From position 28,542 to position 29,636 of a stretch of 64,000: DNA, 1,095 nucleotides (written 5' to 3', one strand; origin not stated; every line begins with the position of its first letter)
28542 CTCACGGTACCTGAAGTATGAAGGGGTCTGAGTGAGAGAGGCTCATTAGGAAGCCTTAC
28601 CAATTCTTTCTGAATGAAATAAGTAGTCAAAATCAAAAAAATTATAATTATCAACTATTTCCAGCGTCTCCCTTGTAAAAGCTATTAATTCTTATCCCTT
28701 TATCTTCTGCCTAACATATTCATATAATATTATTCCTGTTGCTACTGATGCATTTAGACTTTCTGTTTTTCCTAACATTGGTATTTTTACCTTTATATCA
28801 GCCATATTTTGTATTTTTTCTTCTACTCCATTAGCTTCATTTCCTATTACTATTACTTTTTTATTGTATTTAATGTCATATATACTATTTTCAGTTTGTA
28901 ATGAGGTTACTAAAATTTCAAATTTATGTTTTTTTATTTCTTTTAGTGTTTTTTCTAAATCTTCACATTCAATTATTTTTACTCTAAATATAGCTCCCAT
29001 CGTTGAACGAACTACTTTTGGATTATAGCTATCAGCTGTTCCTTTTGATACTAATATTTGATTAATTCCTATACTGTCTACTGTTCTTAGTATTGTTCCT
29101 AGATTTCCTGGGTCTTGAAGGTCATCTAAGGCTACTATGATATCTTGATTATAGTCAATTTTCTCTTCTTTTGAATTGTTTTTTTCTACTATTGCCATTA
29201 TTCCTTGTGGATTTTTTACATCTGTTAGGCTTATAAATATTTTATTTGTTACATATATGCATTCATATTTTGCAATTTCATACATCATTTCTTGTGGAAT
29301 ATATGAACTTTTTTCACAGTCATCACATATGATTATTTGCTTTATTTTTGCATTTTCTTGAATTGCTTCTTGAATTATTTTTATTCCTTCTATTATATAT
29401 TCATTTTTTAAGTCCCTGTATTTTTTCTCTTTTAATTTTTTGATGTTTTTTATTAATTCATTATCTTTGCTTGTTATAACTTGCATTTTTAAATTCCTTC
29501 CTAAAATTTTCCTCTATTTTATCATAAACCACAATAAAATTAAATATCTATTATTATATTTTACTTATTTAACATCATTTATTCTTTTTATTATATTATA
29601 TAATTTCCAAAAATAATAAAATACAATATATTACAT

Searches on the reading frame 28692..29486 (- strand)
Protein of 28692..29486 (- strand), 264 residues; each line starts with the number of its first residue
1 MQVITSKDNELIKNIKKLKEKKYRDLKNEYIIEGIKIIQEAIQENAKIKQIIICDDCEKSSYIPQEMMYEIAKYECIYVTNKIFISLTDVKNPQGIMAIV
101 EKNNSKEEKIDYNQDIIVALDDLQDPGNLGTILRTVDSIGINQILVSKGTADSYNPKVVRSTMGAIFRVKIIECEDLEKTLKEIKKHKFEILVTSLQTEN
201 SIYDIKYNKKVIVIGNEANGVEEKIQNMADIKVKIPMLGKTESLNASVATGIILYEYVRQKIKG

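Call 15: find_encoding_contigs(protein=window:28692-29486:-, flank=3000, max_places=10)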
Protein window:28692-29486:- (264 aa): 23 contigs read that carry it; 6 places shown.
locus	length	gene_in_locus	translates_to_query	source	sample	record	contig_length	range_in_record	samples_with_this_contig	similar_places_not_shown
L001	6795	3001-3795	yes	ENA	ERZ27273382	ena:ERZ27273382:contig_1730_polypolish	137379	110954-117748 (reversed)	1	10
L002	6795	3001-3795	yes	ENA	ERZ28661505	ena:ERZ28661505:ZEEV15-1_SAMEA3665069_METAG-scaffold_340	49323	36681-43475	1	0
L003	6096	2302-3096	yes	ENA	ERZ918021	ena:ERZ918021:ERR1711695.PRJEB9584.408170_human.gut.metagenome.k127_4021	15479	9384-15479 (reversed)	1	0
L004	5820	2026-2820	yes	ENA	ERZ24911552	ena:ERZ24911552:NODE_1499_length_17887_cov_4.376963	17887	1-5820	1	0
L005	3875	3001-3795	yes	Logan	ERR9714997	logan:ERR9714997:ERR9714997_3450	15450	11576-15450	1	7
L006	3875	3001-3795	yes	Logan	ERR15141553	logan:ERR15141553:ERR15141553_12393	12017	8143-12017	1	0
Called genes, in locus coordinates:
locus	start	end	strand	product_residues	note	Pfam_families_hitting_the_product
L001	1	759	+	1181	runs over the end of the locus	PF17757:UvrB_inter, PF02559:CarD_TRCF_RID, PF00270:DEAD, PF04851:ResIII, PF00271:Helicase_C, PF22590:Cas3-like_C_2 (weak), PF03461:TRCF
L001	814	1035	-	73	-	PF12844:HTH_19, PF13560:HTH_31 (weak), PF01381:HTH_3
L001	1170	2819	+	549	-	PF07581:Glug (faint)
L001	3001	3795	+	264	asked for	PF22435:MRM3-like_sub_bind, PF08032:SpoU_sub_bind, PF00588:SpoU_methylase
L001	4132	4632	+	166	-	PF00588:SpoU_methylase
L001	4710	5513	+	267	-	PF00575:S1, PF23459:S1_RRP5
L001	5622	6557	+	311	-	-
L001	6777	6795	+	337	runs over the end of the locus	PF13310:Virulence_RhuM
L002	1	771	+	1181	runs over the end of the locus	PF17757:UvrB_inter, PF02559:CarD_TRCF_RID, PF00270:DEAD, PF04851:ResIII, PF00271:Helicase_C, PF22590:Cas3-like_C_2 (weak), PF03461:TRCF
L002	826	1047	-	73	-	PF12844:HTH_19, PF13560:HTH_31 (weak), PF01381:HTH_3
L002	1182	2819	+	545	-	PF07581:Glug (faint)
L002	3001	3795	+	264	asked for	PF22435:MRM3-like_sub_bind, PF08032:SpoU_sub_bind, PF00588:SpoU_methylase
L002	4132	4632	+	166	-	PF00588:SpoU_methylase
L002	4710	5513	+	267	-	PF00575:S1, PF23459:S1_RRP5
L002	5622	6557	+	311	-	-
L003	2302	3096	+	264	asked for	PF22435:MRM3-like_sub_bind, PF08032:SpoU_sub_bind, PF00588:SpoU_methylase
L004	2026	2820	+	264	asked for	PF22435:MRM3-like_sub_bind, PF08032:SpoU_sub_bind, PF00588:SpoU_methylase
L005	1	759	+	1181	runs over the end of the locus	PF17757:UvrB_inter, PF02559:CarD_TRCF_RID, PF00270:DEAD, PF04851:ResIII, PF00271:Helicase_C, PF22590:Cas3-like_C_2 (weak), PF03461:TRCF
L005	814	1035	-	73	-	PF12844:HTH_19, PF13560:HTH_31 (weak), PF01381:HTH_3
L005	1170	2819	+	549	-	PF07581:Glug (faint)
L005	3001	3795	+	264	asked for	PF22435:MRM3-like_sub_bind, PF08032:SpoU_sub_bind, PF00588:SpoU_methylase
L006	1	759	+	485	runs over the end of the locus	PF00270:DEAD, PF00271:Helicase_C, PF22590:Cas3-like_C_2 (weak), PF03461:TRCF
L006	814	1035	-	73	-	PF12844:HTH_19, PF13560:HTH_31 (weak), PF01381:HTH_3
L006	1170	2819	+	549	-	PF07581:Glug (faint)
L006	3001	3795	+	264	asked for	PF22435:MRM3-like_sub_bind, PF08032:SpoU_sub_bind, PF00588:SpoU_methylase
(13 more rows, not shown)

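Call 17: find_homologous_proteins(query=window:28692-29486:-, max_evalue=1e-20)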
Query window:28692-29486:- (264 aa): 7998 proteins with E <= 1e-20 among 8000 candidates; the best 120 are listed.
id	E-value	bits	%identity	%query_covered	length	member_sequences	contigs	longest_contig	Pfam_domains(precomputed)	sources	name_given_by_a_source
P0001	4.8e-160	548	100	100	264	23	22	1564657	PF08032.18,PF22435.2,PF00588.25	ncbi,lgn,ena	-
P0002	2.3e-153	526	96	99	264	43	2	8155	PF08032.18,PF22435.2,PF00588.25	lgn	-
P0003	3.6e-153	526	97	100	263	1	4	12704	PF08032.18,PF22435.2,PF00588.25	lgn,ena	-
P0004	6.5e-153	525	96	100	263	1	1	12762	PF08032.18,PF22435.2,PF00588.25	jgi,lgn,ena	-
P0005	9.6e-153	524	96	100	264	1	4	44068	PF08032.18,PF22435.2,PF00588.25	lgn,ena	-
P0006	1.2e-152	524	96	100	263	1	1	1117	PF08032.18,PF22435.2,PF00588.25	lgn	-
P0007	1.3e-152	524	95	100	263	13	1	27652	PF08032.18,PF22435.2,PF00588.25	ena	-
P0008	3.5e-152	522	96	100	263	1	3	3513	PF08032.18,PF22435.2,PF00588.25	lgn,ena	-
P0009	5.5e-152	522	96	100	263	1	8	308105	PF08032.18,PF22435.2,PF00588.25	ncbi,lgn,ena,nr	ncbi:MAG: RNA methyltransferase [Clostridium sp.]|nr:RNA methyltransferase [Clostridium sp.]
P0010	8.4e-152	521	95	100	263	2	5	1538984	PF08032.18,PF22435.2,PF00588.25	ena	-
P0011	8.8e-152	521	95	100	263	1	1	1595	PF08032.18,PF22435.2,PF00588.25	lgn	-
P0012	9.7e-152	521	95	100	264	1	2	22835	PF08032.18,PF22435.2,PF00588.25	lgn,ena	-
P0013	1.2e-151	521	95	100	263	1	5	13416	PF08032.18,PF22435.2,PF00588.25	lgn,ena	-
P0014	1.5e-151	520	95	100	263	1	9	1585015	PF08032.18,PF22435.2,PF00588.25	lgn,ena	-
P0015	2.0e-151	520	95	100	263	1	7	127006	PF08032.18,PF22435.2,PF00588.25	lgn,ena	-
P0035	4.4e-144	496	90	100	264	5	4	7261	PF08032.18,PF22435.2,PF00588.25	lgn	-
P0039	8.6e-135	465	84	100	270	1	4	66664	PF08032.18,PF22435.2,PF00588.25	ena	-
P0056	1.2e-132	458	81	100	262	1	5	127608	PF08032.18,PF22435.2,PF00588.25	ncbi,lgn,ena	-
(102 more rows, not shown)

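Call 18: find_encoding_contigs(protein=P0010, flank=10000, max_places=3)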
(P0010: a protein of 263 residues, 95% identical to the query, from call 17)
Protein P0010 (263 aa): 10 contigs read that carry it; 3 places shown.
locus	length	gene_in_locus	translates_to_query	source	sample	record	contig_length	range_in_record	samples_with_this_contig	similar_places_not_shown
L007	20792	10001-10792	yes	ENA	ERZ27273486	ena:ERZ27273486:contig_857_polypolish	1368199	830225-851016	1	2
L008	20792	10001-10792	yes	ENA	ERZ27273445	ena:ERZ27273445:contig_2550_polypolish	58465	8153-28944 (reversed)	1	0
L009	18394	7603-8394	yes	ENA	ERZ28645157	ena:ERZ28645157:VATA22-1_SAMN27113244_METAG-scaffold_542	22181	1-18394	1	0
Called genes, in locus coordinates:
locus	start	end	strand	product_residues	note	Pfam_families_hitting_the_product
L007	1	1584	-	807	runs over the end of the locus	PF00133:tRNA-synt_1, PF01406:tRNA-synt_1e (faint), PF09334:tRNA-synt_1g, PF13603:tRNA-synt_1_2, PF00133:tRNA-synt_1, PF08264:Anticodon_1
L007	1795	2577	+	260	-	PF01966:HD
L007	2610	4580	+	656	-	PF01751:Toprim, PF01131:Topoisom_bac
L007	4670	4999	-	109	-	-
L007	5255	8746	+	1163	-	PF17757:UvrB_inter, PF02559:CarD_TRCF_RID, PF00270:DEAD, PF04851:ResIII, PF00271:Helicase_C, PF22590:Cas3-like_C_2 (weak), PF03461:TRCF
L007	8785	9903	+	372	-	PF04015:DUF362, PF25160:LdpA_Fe-S-bd (faint), PF00037:Fer4 (faint), PF12797:Fer4_2 (faint), PF12837:Fer4_6 (faint), PF12838:Fer4_7, PF13187:Fer4_9 (weak), PF13237:Fer4_10 (faint), +2 more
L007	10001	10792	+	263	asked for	PF22435:MRM3-like_sub_bind, PF08032:SpoU_sub_bind, PF00588:SpoU_methylase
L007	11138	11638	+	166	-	PF00588:SpoU_methylase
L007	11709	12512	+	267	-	PF00575:S1, PF23459:S1_RRP5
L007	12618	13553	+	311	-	-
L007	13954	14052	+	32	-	-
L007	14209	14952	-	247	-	PF13353:Fer4_12, PF04055:Radical_SAM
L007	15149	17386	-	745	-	PF02901:PFL-like, PF01228:Gly_radical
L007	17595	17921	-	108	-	PF13560:HTH_31, PF12844:HTH_19, PF13443:HTH_26 (weak), PF01381:HTH_3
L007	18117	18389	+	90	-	-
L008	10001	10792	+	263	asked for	PF22435:MRM3-like_sub_bind, PF08032:SpoU_sub_bind, PF00588:SpoU_methylase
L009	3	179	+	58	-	?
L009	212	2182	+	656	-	PF01751:Toprim, PF01131:Topoisom_bac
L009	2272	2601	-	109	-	-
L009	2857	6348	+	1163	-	PF17757:UvrB_inter, PF02559:CarD_TRCF_RID, PF00270:DEAD, PF04851:ResIII, PF00271:Helicase_C, PF22590:Cas3-like_C_2 (weak), PF03461:TRCF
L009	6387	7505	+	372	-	PF04015:DUF362, PF25160:LdpA_Fe-S-bd (faint), PF00037:Fer4 (faint), PF12797:Fer4_2 (faint), PF12837:Fer4_6 (faint), PF12838:Fer4_7, PF13187:Fer4_9 (weak), PF13237:Fer4_10 (faint), +2 more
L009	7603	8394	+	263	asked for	PF22435:MRM3-like_sub_bind, PF08032:SpoU_sub_bind, PF00588:SpoU_methylase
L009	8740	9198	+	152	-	-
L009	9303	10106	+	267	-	PF00575:S1, PF23459:S1_RRP5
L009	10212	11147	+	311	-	-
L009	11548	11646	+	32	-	-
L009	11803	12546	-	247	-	PF13353:Fer4_12, PF04055:Radical_SAM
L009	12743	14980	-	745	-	PF02901:PFL-like, PF01228:Gly_radical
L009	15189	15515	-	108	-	PF13560:HTH_31, PF12844:HTH_19, PF13443:HTH_26 (weak), PF01381:HTH_3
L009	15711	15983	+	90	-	-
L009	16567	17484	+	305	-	PF01551:Peptidase_M23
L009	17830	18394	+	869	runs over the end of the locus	PF00171:Aldedh, PF00465:Fe-ADH, PF13685:Fe-ADH_2 (weak), PF25137:ADH_Fe_C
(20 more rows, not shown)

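Call 19: find_encoding_contigs(protein=P0035, flank=10000, max_places=3)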
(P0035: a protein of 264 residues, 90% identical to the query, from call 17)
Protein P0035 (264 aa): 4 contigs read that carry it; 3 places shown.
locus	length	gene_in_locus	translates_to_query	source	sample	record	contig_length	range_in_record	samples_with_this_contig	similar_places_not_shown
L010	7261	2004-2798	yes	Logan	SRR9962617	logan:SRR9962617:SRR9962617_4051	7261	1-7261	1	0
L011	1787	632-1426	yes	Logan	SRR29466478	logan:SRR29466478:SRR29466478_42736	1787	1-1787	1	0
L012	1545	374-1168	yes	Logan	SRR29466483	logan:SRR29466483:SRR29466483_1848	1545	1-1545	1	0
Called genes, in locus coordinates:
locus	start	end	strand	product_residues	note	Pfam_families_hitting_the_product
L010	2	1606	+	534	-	?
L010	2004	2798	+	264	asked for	PF22435:MRM3-like_sub_bind, PF08032:SpoU_sub_bind (weak), PF00588:SpoU_methylase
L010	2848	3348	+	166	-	PF00588:SpoU_methylase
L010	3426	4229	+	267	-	PF00575:S1, PF23459:S1_RRP5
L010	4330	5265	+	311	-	-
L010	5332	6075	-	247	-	PF13353:Fer4_12, PF04055:Radical_SAM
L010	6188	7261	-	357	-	?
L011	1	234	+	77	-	?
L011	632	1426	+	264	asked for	PF22435:MRM3-like_sub_bind, PF08032:SpoU_sub_bind (weak), PF00588:SpoU_methylase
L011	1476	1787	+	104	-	?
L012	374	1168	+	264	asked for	PF22435:MRM3-like_sub_bind, PF08032:SpoU_sub_bind (weak), PF00588:SpoU_methylase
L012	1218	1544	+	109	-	?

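Call 20: find_encoding_contigs(protein=P0039, flank=10000, max_places=3)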
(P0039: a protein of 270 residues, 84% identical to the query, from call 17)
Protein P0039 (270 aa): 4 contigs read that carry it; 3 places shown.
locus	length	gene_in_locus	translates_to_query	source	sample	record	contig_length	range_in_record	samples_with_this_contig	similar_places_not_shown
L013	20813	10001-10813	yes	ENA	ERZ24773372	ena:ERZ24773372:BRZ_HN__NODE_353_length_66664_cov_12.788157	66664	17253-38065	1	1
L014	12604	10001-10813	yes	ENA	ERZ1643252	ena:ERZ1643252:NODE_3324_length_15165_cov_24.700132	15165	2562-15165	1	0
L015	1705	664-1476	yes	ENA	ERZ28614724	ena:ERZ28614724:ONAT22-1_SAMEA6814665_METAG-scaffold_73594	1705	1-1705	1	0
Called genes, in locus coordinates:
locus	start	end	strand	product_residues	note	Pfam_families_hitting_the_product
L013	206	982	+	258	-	PF08668:HDOD (weak), PF01966:HD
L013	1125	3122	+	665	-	PF01751:Toprim, PF01131:Topoisom_bac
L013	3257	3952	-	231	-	-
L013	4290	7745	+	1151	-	PF17757:UvrB_inter, PF02559:CarD_TRCF_RID, PF00270:DEAD, PF04851:ResIII, PF00271:Helicase_C, PF22590:Cas3-like_C_2 (weak), PF03461:TRCF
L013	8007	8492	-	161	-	PF02452:PemK_toxin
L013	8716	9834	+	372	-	PF04015:DUF362, PF00037:Fer4 (faint), PF12797:Fer4_2 (faint), PF12837:Fer4_6 (faint), PF12838:Fer4_7, PF13187:Fer4_9 (weak), PF14697:Fer4_21 (weak), PF25160:LdpA_Fe-S-bd (weak), +1 more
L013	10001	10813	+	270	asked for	PF22435:MRM3-like_sub_bind, PF08032:SpoU_sub_bind (weak), PF00588:SpoU_methylase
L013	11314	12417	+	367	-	-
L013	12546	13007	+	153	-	-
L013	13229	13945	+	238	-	-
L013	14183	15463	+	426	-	PF13173:AAA_14, PF13635:DUF4143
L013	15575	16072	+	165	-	PF00588:SpoU_methylase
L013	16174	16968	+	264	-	PF00575:S1, PF23459:S1_RRP5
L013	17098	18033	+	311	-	-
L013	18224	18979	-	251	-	PF13353:Fer4_12, PF04055:Radical_SAM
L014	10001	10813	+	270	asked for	PF22435:MRM3-like_sub_bind, PF08032:SpoU_sub_bind (weak), PF00588:SpoU_methylase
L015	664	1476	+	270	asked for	PF22435:MRM3-like_sub_bind, PF08032:SpoU_sub_bind (weak), PF00588:SpoU_methylase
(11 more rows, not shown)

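Call 21: find_encoding_contigs(protein=P0056, flank=10000, max_places=3)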
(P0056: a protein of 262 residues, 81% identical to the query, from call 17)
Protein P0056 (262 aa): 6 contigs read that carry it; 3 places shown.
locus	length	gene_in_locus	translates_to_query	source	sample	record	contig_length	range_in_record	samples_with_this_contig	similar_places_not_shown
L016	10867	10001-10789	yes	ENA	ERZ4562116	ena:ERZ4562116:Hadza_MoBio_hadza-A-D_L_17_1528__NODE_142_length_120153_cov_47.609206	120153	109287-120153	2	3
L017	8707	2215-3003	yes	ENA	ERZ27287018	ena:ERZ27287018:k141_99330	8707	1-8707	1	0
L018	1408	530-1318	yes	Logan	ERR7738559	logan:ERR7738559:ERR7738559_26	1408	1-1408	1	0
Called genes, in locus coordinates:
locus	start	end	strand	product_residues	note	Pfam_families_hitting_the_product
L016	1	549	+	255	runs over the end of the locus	PF08668:HDOD (faint), PF01966:HD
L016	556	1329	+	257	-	PF01966:HD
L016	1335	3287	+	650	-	PF01751:Toprim (weak), PF01131:Topoisom_bac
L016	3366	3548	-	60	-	-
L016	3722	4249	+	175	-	PF07638:Sigma70_ECF, PF04542:Sigma70_r2, PF08281:Sigma70_r4_2, PF04545:Sigma70_r4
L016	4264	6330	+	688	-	-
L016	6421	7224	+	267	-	PF17757:UvrB_inter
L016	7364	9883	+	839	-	PF22590:Cas3-like_C_2 (faint), PF02559:CarD_TRCF_RID, PF00270:DEAD, PF04851:ResIII, PF00271:Helicase_C, PF03461:TRCF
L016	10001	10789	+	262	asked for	PF22435:MRM3-like_sub_bind, PF08032:SpoU_sub_bind, PF00588:SpoU_methylase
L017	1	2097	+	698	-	?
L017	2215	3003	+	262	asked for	PF22435:MRM3-like_sub_bind, PF08032:SpoU_sub_bind, PF00588:SpoU_methylase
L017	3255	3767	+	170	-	PF00588:SpoU_methylase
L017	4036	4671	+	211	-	PF04754:Transposase_31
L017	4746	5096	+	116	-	PF13560:HTH_31, PF12844:HTH_19, PF13443:HTH_26 (weak), PF01381:HTH_3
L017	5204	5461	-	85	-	PF01381:HTH_3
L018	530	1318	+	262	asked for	PF22435:MRM3-like_sub_bind, PF08032:SpoU_sub_bind, PF00588:SpoU_methylase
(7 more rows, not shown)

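Call 82: search_protein_families(library=ncbifam, proteins=[window:28692-29486:-], max_evalue=0.001)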
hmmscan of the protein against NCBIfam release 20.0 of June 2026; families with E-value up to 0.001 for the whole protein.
window:28692-29486:- (264 aa): 10 families
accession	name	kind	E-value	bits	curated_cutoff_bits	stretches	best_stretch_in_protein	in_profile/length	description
TIGR00186.1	rRNA_methyl_3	equivalog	1.1e-45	156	160.15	1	31-261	4-240/240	23S rRNA (guanosine(2251)-2'-O)-methyltransferase RlmB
NF008386.0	PRK11181.1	equivalog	5.4e-30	104.4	366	1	32-262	5-243/244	23S rRNA (guanosine(2251)-2'-O)-methyltransferase RlmB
NF008117.0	PRK10864.1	equivalog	1.3e-28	100.2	267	1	111-261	192-342/344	tRNA/rRNA methyltransferase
NF008295.0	PRK11081.1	equivalog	3.9e-24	85.5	227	1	113-261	17-165/230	tRNA (guanosine(18)-2'-O)-methyltransferase TrmH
NF000477.1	NshR_TsnR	equivalog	3.5e-18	66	425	1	78-261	82-264/266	NshR/TsnR family 23S rRNA methyltransferase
TIGR00185.1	tRNA_yibK_trmL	equivalog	6.8e-14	52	190.6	1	124-261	10-148/154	tRNA (uridine(34)/cytosine(34)/5-carboxymethylaminomethyluridine(34)-2'-O)-methyltransferase TrmL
NF000035.1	nosihep_NshR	exception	9.2e-13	48.3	500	1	114-257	116-260/274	NshR family nosiheptide/thiostrepton resistance 23S rRNA methyltransferase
NF041077.1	tRNAmeth_TrmJ_Sulfolob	equivalog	1.4e-06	28.1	350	1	176-261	70-155/229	tRNA (cytidine-2'-O-)-methyltransferase TrmJ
TIGR00050.1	rRNA_methyl_1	subfamily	2.3e-06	27.7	167.15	1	116-260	5-156/233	TrmJ/YjtD family RNA methyltransferase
NF007683.0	PRK10358.1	equivalog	3.1e-05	23.9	282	1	126-260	12-147/157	tRNA (uridine(34)/cytosine(34)/5-carboxymethylaminomethyluridine(34)-2'-O)-methyltransferase TrmL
